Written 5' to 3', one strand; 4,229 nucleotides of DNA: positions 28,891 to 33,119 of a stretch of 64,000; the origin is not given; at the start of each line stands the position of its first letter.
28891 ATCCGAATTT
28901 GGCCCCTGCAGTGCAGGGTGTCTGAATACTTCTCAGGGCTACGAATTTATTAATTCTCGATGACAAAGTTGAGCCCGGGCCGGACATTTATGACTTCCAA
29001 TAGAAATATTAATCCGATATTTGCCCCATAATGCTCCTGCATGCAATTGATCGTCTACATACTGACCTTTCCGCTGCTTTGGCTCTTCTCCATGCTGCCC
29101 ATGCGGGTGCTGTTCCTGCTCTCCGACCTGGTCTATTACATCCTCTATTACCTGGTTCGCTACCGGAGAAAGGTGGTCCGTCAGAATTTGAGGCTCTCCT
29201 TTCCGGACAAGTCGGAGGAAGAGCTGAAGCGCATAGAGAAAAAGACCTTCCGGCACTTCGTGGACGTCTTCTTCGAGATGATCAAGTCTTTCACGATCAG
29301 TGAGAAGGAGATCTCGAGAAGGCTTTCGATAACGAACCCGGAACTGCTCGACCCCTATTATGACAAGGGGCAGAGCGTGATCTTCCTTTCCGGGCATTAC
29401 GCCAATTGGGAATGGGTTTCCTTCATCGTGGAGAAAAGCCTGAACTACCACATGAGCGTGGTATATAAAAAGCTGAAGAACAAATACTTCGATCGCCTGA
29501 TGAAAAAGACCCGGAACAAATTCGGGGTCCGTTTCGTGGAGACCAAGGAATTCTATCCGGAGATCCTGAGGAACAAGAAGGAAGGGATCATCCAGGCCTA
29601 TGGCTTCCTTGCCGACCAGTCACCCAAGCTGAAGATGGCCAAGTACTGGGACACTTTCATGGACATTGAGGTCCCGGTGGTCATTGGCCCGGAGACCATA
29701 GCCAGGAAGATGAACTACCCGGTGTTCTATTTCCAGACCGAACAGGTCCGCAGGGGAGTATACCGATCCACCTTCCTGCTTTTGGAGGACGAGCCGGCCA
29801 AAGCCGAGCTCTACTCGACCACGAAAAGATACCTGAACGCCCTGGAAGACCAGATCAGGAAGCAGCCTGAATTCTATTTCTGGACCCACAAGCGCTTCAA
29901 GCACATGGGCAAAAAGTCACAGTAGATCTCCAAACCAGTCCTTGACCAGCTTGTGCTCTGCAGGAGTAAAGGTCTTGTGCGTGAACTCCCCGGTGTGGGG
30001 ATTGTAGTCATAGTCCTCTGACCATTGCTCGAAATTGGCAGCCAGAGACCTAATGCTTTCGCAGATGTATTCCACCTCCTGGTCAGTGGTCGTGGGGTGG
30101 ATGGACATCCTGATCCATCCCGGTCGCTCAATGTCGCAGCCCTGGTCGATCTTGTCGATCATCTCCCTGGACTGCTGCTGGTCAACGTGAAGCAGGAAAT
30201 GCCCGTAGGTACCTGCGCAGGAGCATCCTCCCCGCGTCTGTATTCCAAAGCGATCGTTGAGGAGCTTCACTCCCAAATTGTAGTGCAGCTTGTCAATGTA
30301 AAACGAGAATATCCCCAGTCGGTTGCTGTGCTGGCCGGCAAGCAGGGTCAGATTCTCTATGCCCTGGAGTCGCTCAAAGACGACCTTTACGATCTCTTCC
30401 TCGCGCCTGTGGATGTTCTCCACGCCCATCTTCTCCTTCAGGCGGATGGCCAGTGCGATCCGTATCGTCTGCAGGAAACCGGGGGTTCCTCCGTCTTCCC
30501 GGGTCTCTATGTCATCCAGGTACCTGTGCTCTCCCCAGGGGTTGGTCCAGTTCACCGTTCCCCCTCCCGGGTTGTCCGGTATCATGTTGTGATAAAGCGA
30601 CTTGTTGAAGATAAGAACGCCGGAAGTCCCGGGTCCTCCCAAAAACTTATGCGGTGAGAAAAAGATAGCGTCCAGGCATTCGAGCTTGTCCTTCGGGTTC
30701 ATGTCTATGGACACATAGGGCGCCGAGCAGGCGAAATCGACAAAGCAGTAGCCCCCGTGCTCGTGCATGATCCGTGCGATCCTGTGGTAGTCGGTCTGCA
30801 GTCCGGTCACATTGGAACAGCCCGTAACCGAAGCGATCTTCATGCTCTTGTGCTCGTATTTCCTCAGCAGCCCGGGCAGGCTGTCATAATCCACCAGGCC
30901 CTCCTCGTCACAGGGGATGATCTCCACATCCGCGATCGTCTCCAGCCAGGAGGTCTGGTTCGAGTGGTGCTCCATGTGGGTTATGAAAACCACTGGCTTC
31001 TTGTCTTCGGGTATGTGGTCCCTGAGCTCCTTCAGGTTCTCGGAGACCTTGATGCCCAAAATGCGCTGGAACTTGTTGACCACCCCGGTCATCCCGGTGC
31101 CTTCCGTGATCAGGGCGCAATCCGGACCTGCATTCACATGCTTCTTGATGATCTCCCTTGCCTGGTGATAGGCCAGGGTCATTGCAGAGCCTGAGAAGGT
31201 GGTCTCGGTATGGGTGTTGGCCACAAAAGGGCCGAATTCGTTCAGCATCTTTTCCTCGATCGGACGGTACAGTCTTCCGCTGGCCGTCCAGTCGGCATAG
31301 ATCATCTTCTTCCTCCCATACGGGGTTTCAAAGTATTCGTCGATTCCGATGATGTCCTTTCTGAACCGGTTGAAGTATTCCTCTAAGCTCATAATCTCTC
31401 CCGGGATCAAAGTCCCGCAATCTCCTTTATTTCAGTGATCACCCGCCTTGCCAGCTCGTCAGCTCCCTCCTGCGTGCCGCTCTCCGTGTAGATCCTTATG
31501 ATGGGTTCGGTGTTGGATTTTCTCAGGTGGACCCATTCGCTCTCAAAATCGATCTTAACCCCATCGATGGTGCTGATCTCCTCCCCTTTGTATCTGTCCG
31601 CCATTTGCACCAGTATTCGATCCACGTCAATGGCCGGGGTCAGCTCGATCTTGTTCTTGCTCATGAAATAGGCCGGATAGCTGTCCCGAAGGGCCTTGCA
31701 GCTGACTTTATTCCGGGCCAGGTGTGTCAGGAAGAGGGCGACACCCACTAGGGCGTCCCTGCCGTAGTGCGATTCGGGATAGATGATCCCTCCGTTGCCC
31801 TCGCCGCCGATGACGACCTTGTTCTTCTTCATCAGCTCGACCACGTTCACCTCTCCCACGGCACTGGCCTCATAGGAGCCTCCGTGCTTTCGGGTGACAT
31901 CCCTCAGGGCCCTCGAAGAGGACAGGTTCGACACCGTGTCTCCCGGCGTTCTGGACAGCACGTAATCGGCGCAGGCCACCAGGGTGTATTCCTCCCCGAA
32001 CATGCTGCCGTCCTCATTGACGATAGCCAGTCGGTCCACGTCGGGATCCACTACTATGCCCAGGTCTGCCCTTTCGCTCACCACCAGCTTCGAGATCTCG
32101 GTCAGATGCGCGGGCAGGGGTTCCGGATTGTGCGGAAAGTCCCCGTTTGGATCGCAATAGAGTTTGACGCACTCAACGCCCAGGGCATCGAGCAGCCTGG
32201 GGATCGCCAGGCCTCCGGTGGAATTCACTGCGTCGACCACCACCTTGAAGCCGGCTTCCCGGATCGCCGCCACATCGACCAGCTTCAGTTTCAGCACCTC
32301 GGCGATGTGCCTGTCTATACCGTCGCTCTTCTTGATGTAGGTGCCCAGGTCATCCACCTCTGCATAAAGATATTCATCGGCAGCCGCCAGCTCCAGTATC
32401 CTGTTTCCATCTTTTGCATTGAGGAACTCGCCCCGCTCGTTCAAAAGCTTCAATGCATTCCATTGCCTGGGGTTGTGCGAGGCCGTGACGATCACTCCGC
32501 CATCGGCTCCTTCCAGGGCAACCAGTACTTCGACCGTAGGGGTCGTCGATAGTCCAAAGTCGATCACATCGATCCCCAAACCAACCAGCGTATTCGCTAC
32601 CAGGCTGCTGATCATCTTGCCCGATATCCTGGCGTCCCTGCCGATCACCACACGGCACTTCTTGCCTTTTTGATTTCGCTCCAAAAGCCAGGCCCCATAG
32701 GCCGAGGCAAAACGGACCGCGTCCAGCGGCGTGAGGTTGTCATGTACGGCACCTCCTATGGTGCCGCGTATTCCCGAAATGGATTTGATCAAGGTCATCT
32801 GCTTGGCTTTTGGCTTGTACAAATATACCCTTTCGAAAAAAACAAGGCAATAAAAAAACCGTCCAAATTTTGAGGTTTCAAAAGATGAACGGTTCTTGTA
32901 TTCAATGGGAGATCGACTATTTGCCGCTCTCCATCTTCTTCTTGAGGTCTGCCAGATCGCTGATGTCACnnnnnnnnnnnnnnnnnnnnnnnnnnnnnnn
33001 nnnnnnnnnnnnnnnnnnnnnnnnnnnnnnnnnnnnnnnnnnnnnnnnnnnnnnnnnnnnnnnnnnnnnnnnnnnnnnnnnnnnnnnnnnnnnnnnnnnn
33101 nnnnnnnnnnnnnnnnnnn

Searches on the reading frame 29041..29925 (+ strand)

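Call 43: search_protein_families(library=pfam, proteins=[window:29041-29925:+], max_evalue=0.00001)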
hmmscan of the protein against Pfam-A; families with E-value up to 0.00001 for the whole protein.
window:29041-29925:+ (294 aa): 1 family
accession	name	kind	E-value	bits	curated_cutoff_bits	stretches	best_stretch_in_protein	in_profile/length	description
PF03279.18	Lip_A_acyltrans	-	3.9e-35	121.9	22.3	1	8-287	18-294/295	Bacterial lipid A biosynthesis acyltransferase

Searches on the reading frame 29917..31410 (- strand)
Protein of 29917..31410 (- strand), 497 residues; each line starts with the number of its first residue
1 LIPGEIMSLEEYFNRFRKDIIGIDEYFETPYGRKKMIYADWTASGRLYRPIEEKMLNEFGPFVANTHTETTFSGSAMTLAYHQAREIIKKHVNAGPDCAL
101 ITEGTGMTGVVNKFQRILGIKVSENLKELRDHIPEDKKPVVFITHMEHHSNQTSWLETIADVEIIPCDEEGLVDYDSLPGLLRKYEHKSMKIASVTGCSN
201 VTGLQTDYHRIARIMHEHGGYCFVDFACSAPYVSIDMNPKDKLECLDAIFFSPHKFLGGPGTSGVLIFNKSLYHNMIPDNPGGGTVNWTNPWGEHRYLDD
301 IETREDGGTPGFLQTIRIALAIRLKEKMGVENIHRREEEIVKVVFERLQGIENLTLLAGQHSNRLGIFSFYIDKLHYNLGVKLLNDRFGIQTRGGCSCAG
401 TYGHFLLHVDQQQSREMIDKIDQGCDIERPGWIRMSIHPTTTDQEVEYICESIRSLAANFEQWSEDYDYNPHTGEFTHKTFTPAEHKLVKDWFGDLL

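Call 44: search_protein_families(library=pfam, proteins=[window:29917-31410:-], max_evalue=0.00001)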
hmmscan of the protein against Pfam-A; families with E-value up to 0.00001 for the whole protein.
window:29917-31410:- (497 aa): 1 family
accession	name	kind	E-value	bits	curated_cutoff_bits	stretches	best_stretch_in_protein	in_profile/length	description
PF00266.25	Aminotran_5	-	1.4e-44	153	21.5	1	37-448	1-370/371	Aminotransferase class-V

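Call 91: search_protein_families(library=ncbifam, proteins=[window:29917-31410:-], max_evalue=1e-10)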
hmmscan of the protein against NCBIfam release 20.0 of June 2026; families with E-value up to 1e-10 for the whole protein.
window:29917-31410:- (497 aa): 8 families
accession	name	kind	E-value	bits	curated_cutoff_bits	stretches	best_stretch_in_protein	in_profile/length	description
TIGR01979.1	sufS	subfamily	4.9e-41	140.9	475.1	1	34-400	17-363/403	SufS family cysteine desulfurase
NF006791.0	PRK09295.1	equivalog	5.8e-26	91.5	661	1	141-399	116-365/406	cysteine desulfurase SufS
NF041166.1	f2_encap_cargo1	exception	1.3e-23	84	800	1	78-399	288-587/623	family 2A encapsulin nanocompartment cargo protein cysteine desulfurase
TIGR01977.1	am_tr_V_EF2568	hypoth_equivalog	1.3e-23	83.7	377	1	138-400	86-339/376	cysteine desulfurase family protein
NF008126.0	PRK10874.1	equivalog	1.4e-18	67.2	607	1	61-400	45-360/401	cysteine desulfurase CsdA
TIGR03392.1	FeS_syn_CsdA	equivalog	5.5e-17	62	493.6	1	63-399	44-356/398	cysteine desulfurase CsdA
TIGR01976.1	am_tr_V_VC1184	hypoth_equivalog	3.5e-15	56.2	352.35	1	35-278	18-241/401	cysteine desulfurase-like protein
NF040779.1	Sec_lyase_SclA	exception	5.4e-15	55.2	525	1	141-400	88-339/378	selenocysteine lyase SclA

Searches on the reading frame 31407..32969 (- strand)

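Call 44: search_protein_families(library=pfam, proteins=[window:31407-32969:-], max_evalue=0.00001)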
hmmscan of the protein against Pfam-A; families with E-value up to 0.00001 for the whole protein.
window:31407-32969:- (520 aa): 4 families
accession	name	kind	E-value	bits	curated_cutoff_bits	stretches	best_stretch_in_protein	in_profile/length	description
PF02878.22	PGM_PMM_I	-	3.1e-29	101.9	22.5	1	65-198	7-134/138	Phosphoglucomutase/phosphomannomutase, alpha/beta/alpha domain I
PF02879.22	PGM_PMM_II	-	3.1e-24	85.9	29.3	1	230-321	10-103/103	Phosphoglucomutase/phosphomannomutase, alpha/beta/alpha domain II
PF02880.22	PGM_PMM_III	-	1.3e-20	74.1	20.7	1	328-432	4-113/115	Phosphoglucomutase/phosphomannomutase, alpha/beta/alpha domain III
PF00408.26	PGM_PMM_IV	-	1.3e-08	35.2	23.1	1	455-511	14-66/68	Phosphoglucomutase/phosphomannomutase, C-terminal domain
